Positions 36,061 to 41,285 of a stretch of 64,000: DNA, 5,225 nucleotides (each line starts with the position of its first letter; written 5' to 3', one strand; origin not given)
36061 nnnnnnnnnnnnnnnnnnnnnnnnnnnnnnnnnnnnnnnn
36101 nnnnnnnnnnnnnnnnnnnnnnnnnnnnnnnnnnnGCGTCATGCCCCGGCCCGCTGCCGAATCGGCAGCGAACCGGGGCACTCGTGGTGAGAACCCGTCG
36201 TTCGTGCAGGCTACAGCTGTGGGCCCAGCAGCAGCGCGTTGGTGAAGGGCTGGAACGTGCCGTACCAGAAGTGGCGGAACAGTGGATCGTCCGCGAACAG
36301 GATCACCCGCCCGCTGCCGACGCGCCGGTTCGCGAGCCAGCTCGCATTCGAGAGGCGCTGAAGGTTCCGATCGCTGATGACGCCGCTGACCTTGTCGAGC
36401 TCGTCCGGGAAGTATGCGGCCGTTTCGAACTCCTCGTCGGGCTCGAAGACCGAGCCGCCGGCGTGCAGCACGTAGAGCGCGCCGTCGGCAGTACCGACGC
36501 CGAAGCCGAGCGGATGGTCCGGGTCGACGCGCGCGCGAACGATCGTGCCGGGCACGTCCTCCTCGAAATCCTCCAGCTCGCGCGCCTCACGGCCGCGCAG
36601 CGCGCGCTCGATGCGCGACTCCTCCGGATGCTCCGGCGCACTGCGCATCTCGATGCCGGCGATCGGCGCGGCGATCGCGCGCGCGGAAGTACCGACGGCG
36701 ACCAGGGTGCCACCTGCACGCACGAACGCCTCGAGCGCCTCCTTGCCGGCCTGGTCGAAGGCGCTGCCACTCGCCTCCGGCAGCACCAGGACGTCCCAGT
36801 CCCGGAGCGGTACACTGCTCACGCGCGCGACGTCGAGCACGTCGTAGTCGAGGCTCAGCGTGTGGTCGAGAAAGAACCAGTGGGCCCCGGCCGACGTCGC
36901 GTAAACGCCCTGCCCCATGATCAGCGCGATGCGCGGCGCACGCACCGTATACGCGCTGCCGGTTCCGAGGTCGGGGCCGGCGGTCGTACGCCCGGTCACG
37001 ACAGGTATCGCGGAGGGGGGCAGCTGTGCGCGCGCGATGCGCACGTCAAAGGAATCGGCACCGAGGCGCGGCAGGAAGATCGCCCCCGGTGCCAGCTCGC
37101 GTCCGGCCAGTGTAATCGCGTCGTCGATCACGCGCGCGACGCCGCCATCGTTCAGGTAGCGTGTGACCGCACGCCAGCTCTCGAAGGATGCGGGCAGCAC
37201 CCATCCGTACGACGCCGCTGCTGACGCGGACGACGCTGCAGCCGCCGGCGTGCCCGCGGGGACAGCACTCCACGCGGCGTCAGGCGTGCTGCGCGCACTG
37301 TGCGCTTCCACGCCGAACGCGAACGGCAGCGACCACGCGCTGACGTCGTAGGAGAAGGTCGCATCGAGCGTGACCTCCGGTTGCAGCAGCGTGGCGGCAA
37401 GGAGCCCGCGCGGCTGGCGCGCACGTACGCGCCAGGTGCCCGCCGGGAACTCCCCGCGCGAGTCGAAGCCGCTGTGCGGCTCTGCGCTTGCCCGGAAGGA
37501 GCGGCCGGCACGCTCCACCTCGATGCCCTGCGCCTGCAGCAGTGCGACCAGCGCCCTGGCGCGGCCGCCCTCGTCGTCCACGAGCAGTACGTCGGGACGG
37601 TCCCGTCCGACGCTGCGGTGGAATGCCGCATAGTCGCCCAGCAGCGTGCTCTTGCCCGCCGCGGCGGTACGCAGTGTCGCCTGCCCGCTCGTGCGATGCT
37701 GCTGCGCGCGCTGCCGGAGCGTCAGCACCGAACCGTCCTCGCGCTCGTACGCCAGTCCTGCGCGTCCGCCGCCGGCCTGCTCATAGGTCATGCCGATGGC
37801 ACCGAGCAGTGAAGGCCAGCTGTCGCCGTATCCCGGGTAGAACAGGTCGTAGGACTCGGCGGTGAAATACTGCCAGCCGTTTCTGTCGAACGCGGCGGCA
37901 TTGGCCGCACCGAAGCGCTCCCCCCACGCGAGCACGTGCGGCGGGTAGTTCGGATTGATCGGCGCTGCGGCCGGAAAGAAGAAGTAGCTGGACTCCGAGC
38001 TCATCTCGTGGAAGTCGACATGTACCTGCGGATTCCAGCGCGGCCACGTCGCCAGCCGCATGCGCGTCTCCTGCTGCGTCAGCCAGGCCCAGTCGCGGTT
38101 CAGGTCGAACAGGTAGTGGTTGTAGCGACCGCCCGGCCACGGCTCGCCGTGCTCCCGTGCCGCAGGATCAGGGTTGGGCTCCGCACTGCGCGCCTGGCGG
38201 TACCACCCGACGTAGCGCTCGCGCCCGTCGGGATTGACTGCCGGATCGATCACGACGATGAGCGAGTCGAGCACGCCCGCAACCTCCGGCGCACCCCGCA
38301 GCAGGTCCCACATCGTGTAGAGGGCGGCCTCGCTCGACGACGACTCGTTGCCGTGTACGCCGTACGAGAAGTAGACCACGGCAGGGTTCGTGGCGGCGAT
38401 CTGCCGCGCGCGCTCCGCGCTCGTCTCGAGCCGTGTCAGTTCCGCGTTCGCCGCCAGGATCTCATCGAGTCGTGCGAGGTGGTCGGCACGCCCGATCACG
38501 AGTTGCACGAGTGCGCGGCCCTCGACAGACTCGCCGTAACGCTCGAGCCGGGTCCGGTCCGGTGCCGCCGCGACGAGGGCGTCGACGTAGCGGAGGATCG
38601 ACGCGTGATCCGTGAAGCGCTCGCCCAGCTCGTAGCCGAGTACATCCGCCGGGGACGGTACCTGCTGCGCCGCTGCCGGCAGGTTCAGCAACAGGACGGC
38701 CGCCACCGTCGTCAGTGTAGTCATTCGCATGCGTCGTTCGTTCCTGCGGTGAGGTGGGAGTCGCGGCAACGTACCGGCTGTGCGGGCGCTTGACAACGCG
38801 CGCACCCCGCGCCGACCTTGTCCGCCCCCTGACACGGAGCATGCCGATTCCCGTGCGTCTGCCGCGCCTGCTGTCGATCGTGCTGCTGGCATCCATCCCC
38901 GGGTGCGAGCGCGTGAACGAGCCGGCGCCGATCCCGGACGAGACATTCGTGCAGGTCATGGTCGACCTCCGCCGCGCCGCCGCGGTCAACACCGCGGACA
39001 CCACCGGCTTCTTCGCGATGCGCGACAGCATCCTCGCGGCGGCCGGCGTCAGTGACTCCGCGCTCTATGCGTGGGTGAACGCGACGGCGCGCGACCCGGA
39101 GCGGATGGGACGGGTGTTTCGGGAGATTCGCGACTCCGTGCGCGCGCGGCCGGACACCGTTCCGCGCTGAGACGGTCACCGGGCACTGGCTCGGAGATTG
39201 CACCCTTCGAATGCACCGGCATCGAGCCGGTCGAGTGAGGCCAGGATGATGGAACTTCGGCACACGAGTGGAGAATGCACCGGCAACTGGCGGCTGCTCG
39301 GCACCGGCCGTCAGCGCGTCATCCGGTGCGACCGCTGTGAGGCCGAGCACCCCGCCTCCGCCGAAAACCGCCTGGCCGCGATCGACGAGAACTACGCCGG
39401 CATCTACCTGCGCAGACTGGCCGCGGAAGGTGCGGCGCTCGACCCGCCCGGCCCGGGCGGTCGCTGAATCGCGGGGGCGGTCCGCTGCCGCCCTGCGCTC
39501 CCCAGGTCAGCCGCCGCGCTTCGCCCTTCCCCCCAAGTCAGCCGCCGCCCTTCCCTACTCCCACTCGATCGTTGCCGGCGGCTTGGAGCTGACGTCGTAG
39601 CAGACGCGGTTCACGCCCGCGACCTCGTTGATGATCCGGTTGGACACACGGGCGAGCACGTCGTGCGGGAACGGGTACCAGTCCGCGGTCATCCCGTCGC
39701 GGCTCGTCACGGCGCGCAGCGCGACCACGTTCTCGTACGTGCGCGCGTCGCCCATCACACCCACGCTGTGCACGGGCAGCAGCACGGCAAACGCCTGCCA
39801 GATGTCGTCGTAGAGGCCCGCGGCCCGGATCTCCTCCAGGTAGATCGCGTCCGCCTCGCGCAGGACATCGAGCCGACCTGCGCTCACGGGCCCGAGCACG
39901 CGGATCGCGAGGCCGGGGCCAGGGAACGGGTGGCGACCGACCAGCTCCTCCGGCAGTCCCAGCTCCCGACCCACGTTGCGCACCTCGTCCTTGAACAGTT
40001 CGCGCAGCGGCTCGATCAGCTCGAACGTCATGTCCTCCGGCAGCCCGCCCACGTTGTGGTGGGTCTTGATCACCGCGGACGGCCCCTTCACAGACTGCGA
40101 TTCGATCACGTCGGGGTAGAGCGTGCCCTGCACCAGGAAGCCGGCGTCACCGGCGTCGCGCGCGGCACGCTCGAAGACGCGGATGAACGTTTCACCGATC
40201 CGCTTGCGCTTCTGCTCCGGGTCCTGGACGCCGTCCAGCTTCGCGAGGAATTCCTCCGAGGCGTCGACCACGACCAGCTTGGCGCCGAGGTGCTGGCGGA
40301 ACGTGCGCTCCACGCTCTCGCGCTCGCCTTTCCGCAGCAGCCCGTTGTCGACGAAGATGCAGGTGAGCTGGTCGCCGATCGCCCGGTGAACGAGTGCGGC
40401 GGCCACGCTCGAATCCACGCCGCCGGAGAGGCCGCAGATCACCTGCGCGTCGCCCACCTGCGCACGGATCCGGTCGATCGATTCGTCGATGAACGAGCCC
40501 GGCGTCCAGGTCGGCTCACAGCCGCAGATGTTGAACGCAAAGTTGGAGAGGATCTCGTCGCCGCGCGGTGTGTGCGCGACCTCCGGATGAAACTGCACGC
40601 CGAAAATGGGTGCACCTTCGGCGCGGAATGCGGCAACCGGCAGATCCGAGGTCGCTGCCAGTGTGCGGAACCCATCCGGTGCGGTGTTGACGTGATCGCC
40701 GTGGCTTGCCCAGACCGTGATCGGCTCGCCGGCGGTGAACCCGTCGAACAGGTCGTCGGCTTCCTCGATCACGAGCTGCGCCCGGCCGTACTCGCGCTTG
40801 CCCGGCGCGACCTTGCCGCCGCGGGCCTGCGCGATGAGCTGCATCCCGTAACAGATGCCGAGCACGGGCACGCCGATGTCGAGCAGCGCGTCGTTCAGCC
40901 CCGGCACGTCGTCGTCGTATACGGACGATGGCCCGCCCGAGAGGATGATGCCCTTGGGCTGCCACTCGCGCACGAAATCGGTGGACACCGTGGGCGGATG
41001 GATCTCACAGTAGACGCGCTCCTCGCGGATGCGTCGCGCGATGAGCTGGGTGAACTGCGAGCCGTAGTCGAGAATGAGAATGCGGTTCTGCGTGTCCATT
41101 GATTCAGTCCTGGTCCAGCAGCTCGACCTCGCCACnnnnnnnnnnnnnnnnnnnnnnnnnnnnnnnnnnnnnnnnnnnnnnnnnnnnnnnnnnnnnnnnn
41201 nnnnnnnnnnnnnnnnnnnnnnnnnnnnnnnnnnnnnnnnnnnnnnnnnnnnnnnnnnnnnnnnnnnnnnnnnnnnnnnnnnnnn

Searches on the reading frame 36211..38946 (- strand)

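Call 32: search_protein_families(library=pfam, proteins=[window:36211-38946:-], max_evalue=0.001)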
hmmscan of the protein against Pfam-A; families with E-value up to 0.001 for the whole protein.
window:36211-38946:- (911 aa): 2 families
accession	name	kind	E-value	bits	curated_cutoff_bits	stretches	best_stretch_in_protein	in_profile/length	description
PF00246.29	Peptidase_M14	-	2.8e-17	63.7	21.6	1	117-293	1-140/286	Zinc carboxypeptidase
PF14258.12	DUF4350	-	0.0002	22.1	30.4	0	719-886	41-159/181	Domain of unknown function (DUF4350)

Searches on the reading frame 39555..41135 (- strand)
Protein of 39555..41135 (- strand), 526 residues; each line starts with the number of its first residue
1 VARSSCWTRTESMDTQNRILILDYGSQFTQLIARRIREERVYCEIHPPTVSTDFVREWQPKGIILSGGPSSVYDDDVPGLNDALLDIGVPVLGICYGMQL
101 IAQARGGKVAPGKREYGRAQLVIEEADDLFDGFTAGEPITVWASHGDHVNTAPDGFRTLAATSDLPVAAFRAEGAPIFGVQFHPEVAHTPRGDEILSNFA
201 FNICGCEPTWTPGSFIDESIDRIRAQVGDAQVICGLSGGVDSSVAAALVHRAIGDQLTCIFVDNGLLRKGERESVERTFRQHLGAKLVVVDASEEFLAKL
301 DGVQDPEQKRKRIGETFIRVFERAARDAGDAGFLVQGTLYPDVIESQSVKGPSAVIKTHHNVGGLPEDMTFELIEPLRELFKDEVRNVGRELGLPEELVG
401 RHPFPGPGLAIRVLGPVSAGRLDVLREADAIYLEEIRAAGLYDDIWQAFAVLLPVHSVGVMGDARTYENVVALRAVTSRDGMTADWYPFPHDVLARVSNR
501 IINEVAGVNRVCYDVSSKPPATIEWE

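Call 32: search_protein_families(library=pfam, proteins=[window:39555-41135:-], max_evalue=0.001)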
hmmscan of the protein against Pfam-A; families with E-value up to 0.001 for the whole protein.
window:39555-41135:- (526 aa): 5 families
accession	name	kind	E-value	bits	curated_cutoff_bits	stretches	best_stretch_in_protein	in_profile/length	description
PF00958.27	GMP_synt_C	-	3.1e-46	155.8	27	1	434-525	1-92/92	GMP synthase C terminal domain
PF00117.34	GATase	-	1.5e-43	149.1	22.8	1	20-202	1-189/190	Glutamine amidotransferase class-I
PF07722.19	Peptidase_C26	-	4.3e-11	43.4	20.5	1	82-185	99-219/219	Peptidase C26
PF02540.23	NAD_synthase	-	7.2e-10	38.8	21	1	226-294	15-83/242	NAD synthase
PF03054.22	tRNA_Me_trans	-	1.1e-05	25.6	20.6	1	231-265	2-35/202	tRNA methyl transferase HUP domain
